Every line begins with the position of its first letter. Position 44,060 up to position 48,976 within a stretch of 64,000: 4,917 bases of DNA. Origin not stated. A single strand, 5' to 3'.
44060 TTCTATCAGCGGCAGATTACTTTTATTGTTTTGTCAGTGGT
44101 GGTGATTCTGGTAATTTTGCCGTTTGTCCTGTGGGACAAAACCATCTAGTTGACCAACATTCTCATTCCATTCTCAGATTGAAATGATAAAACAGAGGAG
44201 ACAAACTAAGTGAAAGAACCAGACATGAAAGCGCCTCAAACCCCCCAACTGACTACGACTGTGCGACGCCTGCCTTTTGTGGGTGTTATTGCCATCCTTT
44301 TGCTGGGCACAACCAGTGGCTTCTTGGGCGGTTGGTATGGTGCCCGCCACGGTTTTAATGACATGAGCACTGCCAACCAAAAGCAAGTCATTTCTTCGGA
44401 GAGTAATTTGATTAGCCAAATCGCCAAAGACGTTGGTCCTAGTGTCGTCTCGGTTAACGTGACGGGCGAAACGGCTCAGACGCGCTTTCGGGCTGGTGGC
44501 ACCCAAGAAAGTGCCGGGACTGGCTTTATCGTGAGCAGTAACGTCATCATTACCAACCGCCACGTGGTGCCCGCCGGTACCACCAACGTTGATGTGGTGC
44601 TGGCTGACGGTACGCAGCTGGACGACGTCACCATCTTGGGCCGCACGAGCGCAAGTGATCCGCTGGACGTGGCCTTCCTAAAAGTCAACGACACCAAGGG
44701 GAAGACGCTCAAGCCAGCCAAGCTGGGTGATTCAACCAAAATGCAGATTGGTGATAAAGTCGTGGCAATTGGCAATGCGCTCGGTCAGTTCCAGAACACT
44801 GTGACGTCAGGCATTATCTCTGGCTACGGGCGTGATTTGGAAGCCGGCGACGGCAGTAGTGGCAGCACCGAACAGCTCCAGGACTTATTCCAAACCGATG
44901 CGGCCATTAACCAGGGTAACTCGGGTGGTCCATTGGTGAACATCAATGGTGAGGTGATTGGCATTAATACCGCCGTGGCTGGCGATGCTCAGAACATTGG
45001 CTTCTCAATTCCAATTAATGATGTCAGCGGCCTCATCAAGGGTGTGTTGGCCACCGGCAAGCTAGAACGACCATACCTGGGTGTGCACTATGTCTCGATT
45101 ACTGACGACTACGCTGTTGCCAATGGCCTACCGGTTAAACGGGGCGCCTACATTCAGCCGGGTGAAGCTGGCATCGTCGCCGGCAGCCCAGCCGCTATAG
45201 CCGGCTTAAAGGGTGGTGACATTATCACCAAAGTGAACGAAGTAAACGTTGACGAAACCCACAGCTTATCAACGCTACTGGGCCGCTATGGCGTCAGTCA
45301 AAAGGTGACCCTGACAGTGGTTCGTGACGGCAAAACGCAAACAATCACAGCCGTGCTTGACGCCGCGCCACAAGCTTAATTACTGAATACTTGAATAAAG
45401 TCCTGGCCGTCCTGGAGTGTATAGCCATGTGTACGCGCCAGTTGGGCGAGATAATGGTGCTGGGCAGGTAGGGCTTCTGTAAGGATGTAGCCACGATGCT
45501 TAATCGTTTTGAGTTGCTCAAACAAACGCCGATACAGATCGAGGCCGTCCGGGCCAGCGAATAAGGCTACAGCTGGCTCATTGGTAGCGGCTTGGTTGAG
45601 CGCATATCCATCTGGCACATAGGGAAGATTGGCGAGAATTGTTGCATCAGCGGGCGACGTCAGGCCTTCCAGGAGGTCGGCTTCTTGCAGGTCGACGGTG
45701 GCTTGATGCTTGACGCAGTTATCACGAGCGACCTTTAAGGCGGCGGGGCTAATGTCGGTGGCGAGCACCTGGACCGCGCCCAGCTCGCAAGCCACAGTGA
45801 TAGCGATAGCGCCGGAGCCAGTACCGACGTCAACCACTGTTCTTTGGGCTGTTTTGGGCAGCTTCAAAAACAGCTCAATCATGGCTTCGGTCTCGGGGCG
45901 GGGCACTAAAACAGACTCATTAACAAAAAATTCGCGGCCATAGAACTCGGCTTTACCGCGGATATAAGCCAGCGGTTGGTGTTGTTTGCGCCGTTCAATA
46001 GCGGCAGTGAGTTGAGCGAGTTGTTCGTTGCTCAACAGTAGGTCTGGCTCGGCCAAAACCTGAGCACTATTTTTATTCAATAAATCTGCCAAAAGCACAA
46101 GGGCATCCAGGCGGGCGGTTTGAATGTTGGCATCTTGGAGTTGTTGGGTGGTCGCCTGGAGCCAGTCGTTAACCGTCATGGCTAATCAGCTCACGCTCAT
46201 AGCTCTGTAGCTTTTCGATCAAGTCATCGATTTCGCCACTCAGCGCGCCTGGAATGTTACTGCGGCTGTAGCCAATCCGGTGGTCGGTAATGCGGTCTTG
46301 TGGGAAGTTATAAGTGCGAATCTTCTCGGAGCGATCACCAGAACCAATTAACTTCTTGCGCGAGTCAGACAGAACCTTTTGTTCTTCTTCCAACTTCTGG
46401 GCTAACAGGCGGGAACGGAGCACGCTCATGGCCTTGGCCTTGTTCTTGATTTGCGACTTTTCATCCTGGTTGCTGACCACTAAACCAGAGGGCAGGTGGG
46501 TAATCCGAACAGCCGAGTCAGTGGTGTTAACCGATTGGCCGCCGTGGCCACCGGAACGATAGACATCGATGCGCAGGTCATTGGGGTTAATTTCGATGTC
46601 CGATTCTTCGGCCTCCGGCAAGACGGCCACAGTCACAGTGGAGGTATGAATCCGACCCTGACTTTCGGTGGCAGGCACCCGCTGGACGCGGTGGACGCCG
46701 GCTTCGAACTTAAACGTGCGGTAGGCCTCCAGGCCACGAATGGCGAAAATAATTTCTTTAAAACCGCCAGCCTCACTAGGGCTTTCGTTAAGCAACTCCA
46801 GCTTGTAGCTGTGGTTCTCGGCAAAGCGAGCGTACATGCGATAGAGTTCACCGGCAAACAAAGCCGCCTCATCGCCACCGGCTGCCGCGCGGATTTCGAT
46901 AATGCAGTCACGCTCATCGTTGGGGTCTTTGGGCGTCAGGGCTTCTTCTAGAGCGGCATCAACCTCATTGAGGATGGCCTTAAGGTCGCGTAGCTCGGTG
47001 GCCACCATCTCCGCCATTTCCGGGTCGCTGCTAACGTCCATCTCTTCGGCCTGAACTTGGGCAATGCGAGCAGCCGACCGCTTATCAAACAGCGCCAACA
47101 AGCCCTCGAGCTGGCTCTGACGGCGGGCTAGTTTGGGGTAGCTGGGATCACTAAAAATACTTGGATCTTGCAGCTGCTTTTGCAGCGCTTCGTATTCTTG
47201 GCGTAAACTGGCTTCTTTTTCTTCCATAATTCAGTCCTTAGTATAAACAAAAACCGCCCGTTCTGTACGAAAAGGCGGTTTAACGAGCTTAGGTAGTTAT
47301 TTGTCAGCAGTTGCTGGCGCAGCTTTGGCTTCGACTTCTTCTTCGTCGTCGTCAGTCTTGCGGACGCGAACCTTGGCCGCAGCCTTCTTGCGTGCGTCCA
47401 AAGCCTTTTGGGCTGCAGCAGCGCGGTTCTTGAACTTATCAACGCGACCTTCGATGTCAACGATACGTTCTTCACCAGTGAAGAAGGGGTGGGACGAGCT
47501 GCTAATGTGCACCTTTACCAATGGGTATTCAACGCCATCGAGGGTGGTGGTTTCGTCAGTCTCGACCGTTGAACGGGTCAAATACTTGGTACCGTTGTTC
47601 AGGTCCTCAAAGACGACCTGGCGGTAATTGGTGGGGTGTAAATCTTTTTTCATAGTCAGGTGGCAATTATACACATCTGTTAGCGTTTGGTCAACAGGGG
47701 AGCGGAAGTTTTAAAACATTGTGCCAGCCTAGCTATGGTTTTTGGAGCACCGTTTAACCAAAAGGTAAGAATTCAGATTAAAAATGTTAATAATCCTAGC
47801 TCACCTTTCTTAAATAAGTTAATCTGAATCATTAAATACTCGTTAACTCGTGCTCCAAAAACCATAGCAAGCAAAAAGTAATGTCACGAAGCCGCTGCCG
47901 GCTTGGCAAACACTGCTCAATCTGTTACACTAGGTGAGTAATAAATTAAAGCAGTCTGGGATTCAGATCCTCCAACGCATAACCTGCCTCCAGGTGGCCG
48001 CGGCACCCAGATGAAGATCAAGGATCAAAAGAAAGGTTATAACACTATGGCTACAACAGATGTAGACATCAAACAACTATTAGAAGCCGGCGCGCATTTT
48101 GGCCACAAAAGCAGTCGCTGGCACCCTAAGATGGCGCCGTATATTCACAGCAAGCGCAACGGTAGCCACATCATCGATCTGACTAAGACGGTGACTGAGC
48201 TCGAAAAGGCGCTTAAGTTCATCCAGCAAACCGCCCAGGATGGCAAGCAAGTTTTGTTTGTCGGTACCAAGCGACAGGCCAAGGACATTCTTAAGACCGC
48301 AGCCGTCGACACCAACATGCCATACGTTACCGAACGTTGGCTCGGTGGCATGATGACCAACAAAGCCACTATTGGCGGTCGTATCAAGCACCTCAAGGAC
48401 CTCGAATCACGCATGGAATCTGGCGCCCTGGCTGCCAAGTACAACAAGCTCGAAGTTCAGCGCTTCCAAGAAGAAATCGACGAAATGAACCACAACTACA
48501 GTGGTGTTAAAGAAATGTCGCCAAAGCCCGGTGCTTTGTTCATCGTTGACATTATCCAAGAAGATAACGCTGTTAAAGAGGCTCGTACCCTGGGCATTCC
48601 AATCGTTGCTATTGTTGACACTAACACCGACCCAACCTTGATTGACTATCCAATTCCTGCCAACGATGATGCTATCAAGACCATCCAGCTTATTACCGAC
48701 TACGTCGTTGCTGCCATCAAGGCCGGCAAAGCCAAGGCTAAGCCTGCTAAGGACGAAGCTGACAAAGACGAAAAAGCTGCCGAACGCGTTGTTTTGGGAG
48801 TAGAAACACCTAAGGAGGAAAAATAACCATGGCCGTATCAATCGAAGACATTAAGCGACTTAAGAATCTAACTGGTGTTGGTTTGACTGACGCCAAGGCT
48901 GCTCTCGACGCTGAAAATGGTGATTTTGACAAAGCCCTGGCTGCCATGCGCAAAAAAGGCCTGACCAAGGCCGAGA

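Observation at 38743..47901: Perfectly identical ~160-bp inverted repeats bracket an 8.8-kb segment (rplU-parAB-lepB-LCP-htrA-prmC-prfA-rpmE)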

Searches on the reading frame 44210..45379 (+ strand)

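Call 71: search_protein_families(library=pfam, proteins=[window:44210-45379:+], max_evalue=0.001)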
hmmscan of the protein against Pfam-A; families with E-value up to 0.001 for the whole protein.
window:44210-45379:+ (389 aa): 5 families
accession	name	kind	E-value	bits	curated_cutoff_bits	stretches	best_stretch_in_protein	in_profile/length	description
PF13365.12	Trypsin_2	-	6.2e-29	102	27.6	1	103-252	1-144/144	Trypsin-like peptidase domain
PF00089.32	Trypsin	-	2.4e-22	80.3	20.6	1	98-273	23-217/220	Trypsin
PF13180.12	PDZ_2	-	5e-12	46.4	27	1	288-380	1-77/80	PDZ domain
PF17820.7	PDZ_6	-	6.3e-08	32.7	27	1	322-372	5-54/54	PDZ domain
PF00595.29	PDZ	-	2.5e-06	28.2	23.2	1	321-370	31-80/81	PDZ domain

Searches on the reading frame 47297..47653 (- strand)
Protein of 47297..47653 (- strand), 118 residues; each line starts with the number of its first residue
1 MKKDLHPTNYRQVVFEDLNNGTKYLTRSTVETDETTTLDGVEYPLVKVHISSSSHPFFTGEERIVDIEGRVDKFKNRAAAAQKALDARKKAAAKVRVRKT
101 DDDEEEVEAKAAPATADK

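Call 23: find_encoding_contigs(protein=window:47297-47653:-, flank=10000, max_places=10)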
Protein window:47297-47653:- (118 aa): 2 contigs read that carry it; 2 places shown.
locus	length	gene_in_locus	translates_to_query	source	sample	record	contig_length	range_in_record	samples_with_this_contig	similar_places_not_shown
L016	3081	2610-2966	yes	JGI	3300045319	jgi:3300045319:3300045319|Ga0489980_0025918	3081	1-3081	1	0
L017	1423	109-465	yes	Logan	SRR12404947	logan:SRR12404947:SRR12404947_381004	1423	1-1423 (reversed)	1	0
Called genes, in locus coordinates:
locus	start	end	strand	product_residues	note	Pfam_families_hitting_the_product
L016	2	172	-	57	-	?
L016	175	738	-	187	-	PF01765:RRF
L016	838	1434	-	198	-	PF00889:EF_TS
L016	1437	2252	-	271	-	PF00318:Ribosomal_S2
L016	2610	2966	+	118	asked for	PF01197:Ribosomal_L31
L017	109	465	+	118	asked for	PF01197:Ribosomal_L31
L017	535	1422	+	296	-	?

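Call 27: find_homologous_proteins(query=window:47297-47653:-)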
Query window:47297-47653:- (118 aa): 6746 proteins with E <= 0.001 among 6818 candidates; the best 120 are listed.
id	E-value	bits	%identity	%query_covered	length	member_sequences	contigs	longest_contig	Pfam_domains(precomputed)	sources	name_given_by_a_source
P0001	5.0e-68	244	99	100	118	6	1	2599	PF01197.24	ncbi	-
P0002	2.3e-60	219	92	100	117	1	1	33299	PF01197.24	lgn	-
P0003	2.4e-58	213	84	100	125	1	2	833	PF01197.24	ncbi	-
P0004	4.3e-58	212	90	95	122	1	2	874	PF01197.24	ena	-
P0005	4.7e-58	212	94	85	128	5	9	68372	PF01197.24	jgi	jgi:large subunit ribosomal protein L31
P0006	4.4e-57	209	84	100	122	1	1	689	PF01197.24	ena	-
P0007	4.8e-57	208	86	100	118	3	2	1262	PF01197.24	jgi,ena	-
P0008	5.4e-55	202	92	86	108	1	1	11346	PF01197.24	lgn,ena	-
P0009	6.1e-55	202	89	90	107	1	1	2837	PF01197.24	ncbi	-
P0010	5.1e-54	199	80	100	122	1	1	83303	PF01197.24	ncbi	-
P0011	9.8e-54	198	80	100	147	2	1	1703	PF01197.24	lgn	-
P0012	1.1e-53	198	87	92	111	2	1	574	PF01197.24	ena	-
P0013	3.3e-52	193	83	100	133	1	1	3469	PF01197.24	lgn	-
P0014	1.3e-51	191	81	100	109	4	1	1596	PF01197.24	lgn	-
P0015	7.8e-51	188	84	87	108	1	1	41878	PF01197.24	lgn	-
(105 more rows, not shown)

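Call 28: find_encoding_contigs(protein=P0002, flank=10000, max_places=3)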
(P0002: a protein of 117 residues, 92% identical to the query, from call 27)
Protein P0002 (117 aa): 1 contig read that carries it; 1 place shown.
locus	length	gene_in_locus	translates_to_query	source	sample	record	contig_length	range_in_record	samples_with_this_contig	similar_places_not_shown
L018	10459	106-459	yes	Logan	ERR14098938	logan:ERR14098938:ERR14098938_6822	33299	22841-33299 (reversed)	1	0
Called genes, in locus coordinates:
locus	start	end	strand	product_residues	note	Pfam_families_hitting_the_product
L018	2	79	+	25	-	?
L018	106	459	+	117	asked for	PF01197:Ribosomal_L31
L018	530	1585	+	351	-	PF03462:PCRF, PF00472:RF-1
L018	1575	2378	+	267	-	PF17827:PrmC_N, PF05175:MTS, PF06325:PrmA, PF08241:Methyltransf_11 (weak), PF08242:Methyltransf_12 (faint), PF13649:Methyltransf_25, PF13847:Methyltransf_31 (weak)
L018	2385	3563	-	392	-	PF00089:Trypsin, PF13365:Trypsin_2, PF13180:PDZ_2, PF00595:PDZ (weak), PF17820:PDZ_6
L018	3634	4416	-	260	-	-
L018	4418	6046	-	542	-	PF03816:LytR_cpsA_psr, PF13399:LytR_C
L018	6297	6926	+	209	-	PF10502:Peptidase_S26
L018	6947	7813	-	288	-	PF02195:ParB_N, PF17762:HTH_ParB, PF23552:ParB_C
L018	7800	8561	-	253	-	PF00142:Fer4_NifH (weak), PF00448:SRP54 (faint), PF01656:CbiA, PF02374:ArsA_ATPase (weak), PF06564:CBP_BcsQ, PF09140:MipZ (weak), PF10609:ParA, PF13614:AAA_31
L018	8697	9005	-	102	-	PF00829:Ribosomal_L21p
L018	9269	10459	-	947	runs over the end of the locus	PF00133:tRNA-synt_1, PF09334:tRNA-synt_1g (weak), PF13603:tRNA-synt_1_2 (weak), PF08264:Anticodon_1, PF19302:DUF5915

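Call 29: find_encoding_contigs(protein=P0005, flank=10000, max_places=4)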
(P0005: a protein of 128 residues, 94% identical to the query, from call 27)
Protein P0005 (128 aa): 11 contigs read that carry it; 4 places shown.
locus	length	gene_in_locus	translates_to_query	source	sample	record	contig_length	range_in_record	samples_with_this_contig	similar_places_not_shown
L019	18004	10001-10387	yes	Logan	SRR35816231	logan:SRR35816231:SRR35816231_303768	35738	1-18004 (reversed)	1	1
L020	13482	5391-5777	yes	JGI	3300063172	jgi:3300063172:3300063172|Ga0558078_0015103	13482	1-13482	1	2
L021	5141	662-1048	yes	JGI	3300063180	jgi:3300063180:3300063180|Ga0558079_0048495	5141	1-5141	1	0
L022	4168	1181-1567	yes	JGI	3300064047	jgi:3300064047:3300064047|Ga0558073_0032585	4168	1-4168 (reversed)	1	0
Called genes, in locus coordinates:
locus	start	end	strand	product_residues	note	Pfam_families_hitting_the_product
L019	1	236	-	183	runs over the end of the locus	PF03729:DUF308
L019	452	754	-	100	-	PF04248:NTP_transf_9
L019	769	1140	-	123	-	PF06262:Zincin_1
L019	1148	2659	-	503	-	PF01336:tRNA_anti-codon, PF00152:tRNA-synt_2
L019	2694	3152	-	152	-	PF03449:GreA_GreB_N, PF01272:GreA_GreB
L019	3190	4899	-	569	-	PF00587:tRNA-synt_2b, PF04073:tRNA_edit, PF03129:HGTP_anticodon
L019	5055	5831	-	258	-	PF02517:Rce1-like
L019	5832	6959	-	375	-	PF02163:Peptidase_M50, PF13180:PDZ_2 (weak)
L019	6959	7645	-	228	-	PF01255:Prenyltransf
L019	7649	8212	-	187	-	PF01765:RRF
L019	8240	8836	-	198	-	PF00889:EF_TS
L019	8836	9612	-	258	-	PF00318:Ribosomal_S2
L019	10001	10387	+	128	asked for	PF01197:Ribosomal_L31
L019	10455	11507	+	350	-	PF03462:PCRF, PF00472:RF-1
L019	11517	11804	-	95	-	-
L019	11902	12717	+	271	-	PF17827:PrmC_N, PF06325:PrmA, PF05175:MTS, PF13847:Methyltransf_31 (faint), PF13649:Methyltransf_25 (weak)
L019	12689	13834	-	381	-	PF00089:Trypsin, PF13365:Trypsin_2, PF00595:PDZ (weak), PF13180:PDZ_2, PF17820:PDZ_6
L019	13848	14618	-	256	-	-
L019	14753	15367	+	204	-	PF10502:Peptidase_S26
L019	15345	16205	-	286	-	PF02195:ParB_N, PF17762:HTH_ParB, PF23552:ParB_C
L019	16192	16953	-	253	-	PF00142:Fer4_NifH (weak), PF01656:CbiA, PF02374:ArsA_ATPase (weak), PF06564:CBP_BcsQ, PF09140:MipZ (weak), PF10609:ParA, PF13614:AAA_31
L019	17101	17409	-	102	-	PF00829:Ribosomal_L21p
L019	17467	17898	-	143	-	-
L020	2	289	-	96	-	?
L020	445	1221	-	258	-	PF02517:Rce1-like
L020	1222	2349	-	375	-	PF02163:Peptidase_M50, PF13180:PDZ_2 (weak)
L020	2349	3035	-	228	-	PF01255:Prenyltransf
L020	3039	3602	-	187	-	PF01765:RRF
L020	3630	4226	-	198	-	PF00889:EF_TS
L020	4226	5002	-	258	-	PF00318:Ribosomal_S2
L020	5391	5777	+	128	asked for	PF01197:Ribosomal_L31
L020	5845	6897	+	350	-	PF03462:PCRF, PF00472:RF-1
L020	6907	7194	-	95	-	-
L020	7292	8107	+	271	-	PF17827:PrmC_N, PF06325:PrmA, PF05175:MTS, PF13847:Methyltransf_31 (faint), PF13649:Methyltransf_25 (weak)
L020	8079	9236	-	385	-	PF00089:Trypsin, PF13365:Trypsin_2, PF00595:PDZ (weak), PF13180:PDZ_2, PF17820:PDZ_6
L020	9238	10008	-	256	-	-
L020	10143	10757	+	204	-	PF10502:Peptidase_S26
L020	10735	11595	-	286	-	PF02195:ParB_N, PF17762:HTH_ParB, PF23552:ParB_C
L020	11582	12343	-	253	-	PF00142:Fer4_NifH (weak), PF01656:CbiA, PF02374:ArsA_ATPase (weak), PF06564:CBP_BcsQ, PF09140:MipZ (weak), PF10609:ParA, PF13614:AAA_31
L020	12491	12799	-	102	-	PF00829:Ribosomal_L21p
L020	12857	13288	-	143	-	-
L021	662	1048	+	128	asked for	PF01197:Ribosomal_L31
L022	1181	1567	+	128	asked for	PF01197:Ribosomal_L31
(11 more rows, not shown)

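Call 36: find_encoding_contigs(protein=P0001, flank=10000, max_places=6)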
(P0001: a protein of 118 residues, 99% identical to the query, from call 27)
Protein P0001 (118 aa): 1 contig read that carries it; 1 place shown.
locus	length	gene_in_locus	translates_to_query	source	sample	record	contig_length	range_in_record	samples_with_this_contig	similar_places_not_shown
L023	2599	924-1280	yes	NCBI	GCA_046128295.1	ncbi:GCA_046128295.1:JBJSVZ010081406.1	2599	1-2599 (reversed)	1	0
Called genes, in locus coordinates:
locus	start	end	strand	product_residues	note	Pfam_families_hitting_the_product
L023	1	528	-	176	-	?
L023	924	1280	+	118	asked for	PF01197:Ribosomal_L31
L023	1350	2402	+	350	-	PF03462:PCRF, PF00472:RF-1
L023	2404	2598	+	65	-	?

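Call 37: find_encoding_contigs(protein=P0008, flank=10000, max_places=3)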
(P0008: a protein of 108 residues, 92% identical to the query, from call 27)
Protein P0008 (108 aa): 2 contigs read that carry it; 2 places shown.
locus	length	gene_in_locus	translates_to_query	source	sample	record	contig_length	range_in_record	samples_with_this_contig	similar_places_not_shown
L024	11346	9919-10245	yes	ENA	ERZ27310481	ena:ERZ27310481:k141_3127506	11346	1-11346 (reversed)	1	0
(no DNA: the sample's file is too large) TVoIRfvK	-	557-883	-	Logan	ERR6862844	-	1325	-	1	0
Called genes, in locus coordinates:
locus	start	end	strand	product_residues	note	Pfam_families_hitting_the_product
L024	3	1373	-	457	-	?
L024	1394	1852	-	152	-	PF03449:GreA_GreB_N, PF01272:GreA_GreB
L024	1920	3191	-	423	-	PF00587:tRNA-synt_2b, PF03129:HGTP_anticodon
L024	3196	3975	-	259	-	PF00696:AA_kinase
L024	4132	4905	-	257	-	PF02517:Rce1-like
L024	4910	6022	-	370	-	PF02163:Peptidase_M50, PF13180:PDZ_2 (weak)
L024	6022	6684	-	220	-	PF01255:Prenyltransf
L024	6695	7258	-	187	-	PF01765:RRF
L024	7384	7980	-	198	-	PF00889:EF_TS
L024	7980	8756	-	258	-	PF00318:Ribosomal_S2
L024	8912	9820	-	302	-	-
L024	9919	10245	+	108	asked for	PF01197:Ribosomal_L31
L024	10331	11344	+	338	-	?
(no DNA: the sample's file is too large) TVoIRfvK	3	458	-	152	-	?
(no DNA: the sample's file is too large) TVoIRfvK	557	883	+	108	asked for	PF01197:Ribosomal_L31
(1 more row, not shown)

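Call 54: find_encoding_contigs(protein=P0004, flank=10000, max_places=4)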
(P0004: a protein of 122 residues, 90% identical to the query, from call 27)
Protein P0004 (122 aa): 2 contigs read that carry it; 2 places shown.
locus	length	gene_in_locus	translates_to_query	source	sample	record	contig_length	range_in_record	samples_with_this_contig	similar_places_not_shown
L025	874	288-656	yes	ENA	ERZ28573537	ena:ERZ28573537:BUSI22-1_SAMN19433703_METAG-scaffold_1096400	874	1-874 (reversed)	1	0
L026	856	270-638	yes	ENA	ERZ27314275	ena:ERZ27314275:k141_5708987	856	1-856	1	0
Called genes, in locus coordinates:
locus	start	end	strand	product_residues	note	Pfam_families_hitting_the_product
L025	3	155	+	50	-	?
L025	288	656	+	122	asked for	PF01197:Ribosomal_L31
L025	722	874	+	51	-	?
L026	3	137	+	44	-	?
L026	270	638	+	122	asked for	PF01197:Ribosomal_L31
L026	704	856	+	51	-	?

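Call 55: find_encoding_contigs(protein=P0007, flank=10000, max_places=4)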
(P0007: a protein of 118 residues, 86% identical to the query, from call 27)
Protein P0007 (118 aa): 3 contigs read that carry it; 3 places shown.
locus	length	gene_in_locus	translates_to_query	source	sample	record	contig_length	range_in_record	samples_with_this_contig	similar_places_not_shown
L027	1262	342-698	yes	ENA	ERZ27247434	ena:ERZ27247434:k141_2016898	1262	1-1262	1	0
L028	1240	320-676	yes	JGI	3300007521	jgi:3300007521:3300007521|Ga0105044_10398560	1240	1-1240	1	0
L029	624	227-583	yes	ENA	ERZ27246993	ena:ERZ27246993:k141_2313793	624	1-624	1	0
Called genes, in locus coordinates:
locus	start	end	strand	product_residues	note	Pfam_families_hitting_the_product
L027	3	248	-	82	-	?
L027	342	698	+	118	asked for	PF01197:Ribosomal_L31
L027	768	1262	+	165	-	?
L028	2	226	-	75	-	?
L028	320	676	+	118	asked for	PF01197:Ribosomal_L31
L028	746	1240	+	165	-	?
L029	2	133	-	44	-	?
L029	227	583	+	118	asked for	PF01197:Ribosomal_L31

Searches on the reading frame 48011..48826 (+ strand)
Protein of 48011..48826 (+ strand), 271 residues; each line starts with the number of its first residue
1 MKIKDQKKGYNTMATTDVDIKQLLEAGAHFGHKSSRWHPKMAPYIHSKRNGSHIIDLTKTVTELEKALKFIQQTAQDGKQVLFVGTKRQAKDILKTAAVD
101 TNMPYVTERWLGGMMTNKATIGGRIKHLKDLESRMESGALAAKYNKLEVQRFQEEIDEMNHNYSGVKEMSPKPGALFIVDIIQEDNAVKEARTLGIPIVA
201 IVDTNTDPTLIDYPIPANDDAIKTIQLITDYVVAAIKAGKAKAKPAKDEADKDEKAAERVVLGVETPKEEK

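Call 24: find_encoding_contigs(protein=window:48011-48826:+, flank=10000, max_places=10)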
Protein window:48011-48826:+ (271 aa): no gene with exactly this product is on record in the collection.
